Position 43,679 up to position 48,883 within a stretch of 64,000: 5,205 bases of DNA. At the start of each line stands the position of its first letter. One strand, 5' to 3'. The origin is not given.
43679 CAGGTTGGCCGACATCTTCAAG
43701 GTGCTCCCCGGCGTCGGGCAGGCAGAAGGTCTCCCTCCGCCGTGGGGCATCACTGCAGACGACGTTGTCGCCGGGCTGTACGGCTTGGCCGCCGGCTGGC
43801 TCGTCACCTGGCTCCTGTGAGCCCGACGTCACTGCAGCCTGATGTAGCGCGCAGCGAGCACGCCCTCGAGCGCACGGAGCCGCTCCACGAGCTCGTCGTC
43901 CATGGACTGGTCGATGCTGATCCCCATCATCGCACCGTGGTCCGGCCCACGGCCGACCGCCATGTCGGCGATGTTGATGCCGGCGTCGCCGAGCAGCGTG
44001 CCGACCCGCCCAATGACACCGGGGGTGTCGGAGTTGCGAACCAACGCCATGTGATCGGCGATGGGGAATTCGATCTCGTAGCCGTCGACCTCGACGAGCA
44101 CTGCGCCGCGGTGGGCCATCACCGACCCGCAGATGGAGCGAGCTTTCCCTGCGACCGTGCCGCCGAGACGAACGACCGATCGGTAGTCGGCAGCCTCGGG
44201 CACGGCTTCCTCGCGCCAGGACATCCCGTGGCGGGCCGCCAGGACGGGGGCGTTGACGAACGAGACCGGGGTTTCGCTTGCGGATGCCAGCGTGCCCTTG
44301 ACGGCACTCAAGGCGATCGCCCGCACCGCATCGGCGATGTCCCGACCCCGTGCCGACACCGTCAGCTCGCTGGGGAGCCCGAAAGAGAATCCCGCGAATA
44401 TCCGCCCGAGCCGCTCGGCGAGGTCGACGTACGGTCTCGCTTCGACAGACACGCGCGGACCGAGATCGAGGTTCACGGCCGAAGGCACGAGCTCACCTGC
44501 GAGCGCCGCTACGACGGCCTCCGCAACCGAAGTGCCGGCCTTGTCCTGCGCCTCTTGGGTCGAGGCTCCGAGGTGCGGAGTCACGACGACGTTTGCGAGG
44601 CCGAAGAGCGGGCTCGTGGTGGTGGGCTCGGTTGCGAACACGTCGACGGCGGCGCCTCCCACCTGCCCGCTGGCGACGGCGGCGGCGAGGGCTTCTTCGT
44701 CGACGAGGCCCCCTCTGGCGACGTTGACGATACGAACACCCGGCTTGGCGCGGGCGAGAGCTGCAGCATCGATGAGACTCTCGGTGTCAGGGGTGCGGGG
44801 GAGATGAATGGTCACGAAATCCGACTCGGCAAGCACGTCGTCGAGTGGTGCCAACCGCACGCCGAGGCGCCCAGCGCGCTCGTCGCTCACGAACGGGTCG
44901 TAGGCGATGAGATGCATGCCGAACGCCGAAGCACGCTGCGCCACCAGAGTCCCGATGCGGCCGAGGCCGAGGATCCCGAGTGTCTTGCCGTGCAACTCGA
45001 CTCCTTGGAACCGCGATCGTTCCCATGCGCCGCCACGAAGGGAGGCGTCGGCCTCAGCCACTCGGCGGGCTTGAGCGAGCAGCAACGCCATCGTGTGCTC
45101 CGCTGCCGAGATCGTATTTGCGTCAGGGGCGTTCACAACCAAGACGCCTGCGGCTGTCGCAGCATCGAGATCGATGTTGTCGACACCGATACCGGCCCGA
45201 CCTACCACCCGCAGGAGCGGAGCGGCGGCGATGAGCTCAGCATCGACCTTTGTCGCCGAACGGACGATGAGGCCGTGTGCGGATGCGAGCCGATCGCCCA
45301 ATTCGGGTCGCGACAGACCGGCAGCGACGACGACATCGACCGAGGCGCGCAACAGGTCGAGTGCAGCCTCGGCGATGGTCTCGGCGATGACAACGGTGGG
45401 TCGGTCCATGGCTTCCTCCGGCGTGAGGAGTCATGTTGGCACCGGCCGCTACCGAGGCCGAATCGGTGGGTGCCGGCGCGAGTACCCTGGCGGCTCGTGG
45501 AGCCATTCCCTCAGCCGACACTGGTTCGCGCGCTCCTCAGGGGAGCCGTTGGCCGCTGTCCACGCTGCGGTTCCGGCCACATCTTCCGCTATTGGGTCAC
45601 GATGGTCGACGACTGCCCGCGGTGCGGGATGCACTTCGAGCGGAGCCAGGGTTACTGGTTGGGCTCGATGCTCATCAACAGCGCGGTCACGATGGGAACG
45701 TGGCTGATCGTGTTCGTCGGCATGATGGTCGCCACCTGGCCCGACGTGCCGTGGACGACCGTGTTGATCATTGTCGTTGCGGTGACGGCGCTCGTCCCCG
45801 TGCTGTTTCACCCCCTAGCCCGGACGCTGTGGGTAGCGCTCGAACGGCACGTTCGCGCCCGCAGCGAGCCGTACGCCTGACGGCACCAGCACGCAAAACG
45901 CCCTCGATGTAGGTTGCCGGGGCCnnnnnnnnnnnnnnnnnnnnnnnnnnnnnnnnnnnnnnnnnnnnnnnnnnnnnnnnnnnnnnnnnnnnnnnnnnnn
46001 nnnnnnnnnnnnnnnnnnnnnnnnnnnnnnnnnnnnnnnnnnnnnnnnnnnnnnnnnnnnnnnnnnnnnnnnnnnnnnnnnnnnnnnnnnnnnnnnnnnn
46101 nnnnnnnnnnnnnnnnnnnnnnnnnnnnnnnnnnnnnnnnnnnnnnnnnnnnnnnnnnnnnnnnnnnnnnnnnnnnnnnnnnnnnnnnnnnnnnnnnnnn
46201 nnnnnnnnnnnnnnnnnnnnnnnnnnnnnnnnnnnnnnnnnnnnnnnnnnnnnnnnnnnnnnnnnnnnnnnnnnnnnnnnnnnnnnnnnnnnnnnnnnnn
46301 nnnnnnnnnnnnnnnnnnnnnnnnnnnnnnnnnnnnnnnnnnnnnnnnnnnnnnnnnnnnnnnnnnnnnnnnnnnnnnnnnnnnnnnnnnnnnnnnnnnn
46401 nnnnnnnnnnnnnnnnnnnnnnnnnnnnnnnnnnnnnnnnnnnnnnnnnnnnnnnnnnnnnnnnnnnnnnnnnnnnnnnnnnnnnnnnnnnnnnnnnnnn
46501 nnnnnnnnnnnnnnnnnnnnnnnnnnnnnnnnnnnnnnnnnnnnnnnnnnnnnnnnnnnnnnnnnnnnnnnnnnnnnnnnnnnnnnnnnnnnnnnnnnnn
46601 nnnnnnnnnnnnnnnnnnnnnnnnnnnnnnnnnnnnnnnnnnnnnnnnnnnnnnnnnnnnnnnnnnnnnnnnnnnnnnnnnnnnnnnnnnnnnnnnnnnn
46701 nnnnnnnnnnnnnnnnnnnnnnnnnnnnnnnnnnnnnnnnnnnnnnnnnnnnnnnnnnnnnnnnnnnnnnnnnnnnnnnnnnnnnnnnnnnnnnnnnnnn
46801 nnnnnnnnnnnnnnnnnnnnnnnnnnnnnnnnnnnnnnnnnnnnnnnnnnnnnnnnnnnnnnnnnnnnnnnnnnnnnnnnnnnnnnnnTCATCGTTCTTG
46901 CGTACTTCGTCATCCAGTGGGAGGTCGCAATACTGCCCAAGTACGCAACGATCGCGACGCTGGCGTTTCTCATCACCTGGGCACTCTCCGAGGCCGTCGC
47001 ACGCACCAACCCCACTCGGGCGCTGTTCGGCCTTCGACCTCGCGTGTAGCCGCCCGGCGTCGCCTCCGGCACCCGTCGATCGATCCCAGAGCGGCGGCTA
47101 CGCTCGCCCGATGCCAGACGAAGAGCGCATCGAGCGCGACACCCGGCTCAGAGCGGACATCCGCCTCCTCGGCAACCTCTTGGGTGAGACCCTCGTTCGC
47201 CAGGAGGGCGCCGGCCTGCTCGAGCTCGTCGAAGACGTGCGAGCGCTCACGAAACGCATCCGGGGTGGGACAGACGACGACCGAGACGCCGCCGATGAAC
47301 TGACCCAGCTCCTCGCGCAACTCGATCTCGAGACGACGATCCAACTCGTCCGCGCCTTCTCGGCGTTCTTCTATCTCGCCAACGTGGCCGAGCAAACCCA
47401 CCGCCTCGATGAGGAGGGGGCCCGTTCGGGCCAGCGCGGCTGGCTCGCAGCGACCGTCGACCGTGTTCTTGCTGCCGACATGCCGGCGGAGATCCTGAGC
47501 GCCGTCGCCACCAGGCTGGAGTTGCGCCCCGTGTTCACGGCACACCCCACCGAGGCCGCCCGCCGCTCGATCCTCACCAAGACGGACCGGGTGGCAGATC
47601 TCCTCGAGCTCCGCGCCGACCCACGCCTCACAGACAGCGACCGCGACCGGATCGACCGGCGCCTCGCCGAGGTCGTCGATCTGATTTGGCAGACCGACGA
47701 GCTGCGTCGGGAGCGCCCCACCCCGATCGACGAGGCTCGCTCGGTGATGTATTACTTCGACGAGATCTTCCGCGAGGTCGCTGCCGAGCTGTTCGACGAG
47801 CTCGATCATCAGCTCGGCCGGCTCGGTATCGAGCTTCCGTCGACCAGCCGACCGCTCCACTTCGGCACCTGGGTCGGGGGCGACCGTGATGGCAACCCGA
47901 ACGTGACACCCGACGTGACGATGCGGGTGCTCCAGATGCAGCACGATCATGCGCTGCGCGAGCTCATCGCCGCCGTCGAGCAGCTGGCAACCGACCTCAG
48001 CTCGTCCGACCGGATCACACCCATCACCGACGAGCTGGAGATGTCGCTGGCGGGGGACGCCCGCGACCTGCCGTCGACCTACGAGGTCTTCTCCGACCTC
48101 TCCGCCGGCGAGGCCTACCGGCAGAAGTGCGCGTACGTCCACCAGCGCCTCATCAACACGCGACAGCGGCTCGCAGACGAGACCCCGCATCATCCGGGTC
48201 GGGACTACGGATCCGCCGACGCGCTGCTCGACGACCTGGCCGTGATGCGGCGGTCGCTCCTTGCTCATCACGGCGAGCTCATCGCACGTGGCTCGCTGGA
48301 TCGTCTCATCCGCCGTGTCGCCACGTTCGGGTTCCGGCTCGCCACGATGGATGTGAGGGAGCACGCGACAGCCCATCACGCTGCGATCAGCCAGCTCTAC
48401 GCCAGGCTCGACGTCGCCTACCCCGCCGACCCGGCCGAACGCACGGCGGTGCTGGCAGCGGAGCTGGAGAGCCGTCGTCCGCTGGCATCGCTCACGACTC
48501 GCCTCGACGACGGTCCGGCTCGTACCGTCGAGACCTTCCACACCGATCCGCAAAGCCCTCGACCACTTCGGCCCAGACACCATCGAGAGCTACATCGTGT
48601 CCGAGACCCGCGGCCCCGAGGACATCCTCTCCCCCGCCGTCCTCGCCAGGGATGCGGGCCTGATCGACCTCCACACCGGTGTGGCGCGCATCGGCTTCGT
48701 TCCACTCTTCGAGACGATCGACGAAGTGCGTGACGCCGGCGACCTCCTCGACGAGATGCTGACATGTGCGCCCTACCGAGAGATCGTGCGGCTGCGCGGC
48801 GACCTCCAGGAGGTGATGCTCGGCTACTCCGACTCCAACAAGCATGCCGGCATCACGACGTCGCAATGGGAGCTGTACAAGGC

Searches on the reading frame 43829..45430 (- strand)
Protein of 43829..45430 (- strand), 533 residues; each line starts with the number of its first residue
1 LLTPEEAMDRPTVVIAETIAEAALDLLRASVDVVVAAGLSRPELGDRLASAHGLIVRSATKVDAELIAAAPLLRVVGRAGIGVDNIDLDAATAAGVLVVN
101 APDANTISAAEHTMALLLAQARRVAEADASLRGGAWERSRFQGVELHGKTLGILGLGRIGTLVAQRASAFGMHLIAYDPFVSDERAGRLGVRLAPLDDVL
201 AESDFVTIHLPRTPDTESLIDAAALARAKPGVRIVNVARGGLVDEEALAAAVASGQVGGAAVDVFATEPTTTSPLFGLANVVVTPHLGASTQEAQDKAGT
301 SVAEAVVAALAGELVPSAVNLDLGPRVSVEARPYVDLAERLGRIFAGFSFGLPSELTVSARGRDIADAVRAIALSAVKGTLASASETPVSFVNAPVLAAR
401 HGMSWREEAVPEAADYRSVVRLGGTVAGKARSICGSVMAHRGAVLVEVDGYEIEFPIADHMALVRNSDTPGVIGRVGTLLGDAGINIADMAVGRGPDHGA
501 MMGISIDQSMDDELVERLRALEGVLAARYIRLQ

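Call 73: search_protein_families(library=pfam, proteins=[window:43829-45430:-], max_evalue=0.0001)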
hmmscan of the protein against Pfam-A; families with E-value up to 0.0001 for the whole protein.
window:43829-45430:- (533 aa): 4 families
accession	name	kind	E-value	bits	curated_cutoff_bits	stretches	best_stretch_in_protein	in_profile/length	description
PF02826.25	2-Hacid_dh_C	-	1.2e-61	207.6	25.1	1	114-288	1-178/178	D-isomer specific 2-hydroxyacid dehydrogenase, NAD binding domain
PF00389.36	2-Hacid_dh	-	2.7e-36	124.6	24.6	1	13-320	1-134/134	D-isomer specific 2-hydroxyacid dehydrogenase, catalytic domain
PF19304.4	PGDH_inter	-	8.9e-13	48.8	27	1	332-448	3-118/119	D-3-phosphoglycerate dehydrogenase intervening domain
PF01842.31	ACT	-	2.1e-12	47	27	1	462-522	3-65/66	ACT domain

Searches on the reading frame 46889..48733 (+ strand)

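Call 73: search_protein_families(library=pfam, proteins=[window:46889-48733:+], max_evalue=0.0001)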
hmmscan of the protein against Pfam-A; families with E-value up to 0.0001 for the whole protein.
window:46889-48733:+ (614 aa): 1 family
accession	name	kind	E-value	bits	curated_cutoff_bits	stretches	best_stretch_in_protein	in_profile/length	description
PF00311.23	PEPcase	-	1.9e-124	417.1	22.4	1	87-552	1-478/919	Phosphoenolpyruvate carboxylase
